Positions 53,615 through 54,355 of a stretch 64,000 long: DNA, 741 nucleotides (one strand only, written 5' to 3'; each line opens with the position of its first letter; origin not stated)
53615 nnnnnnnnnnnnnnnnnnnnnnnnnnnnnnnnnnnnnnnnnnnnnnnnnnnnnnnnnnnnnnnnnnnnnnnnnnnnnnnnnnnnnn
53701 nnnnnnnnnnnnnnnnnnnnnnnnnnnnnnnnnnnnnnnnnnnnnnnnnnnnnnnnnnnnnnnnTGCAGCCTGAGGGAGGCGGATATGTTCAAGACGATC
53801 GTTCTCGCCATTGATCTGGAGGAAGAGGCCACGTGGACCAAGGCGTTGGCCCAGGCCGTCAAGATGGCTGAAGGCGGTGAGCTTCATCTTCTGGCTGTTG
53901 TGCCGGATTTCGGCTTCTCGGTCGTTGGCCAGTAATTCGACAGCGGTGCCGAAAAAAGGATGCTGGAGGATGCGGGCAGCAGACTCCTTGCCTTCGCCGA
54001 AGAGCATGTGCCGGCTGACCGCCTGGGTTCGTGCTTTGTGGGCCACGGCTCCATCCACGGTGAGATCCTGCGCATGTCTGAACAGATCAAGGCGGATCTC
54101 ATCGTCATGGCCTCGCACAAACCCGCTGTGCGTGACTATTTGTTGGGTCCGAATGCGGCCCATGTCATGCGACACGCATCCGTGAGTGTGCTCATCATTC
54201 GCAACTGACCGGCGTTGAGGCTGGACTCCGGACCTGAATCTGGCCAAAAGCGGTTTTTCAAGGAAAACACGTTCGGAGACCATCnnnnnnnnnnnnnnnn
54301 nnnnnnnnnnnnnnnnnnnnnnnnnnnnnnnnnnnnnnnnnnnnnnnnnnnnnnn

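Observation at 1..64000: Roughly one gene-like unit in three is a pseudogene or stub, with no IS elements in sight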

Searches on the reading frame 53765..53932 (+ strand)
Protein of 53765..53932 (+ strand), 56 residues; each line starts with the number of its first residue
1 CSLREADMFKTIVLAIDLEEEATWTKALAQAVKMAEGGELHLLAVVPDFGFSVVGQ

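Call 20: search_protein_families(library=pfam, max_evalue=0.1, proteins=[window:53765-53932:+])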
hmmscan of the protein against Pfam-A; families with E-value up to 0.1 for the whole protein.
window:53765-53932:+ (56 aa): 1 family
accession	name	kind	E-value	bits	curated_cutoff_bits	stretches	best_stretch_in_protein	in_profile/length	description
PF00582.32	Usp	-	0.00029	21.9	24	1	8-52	1-45/141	Universal stress protein family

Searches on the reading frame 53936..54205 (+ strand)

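Call 20: search_protein_families(library=pfam, max_evalue=0.1, proteins=[window:53936-54205:+])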
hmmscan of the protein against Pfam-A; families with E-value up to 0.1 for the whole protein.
window:53936-54205:+ (90 aa): 1 family
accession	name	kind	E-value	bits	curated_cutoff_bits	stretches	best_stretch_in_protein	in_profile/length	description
PF00582.32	Usp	-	7.3e-13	49.7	24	1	8-89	57-141/141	Universal stress protein family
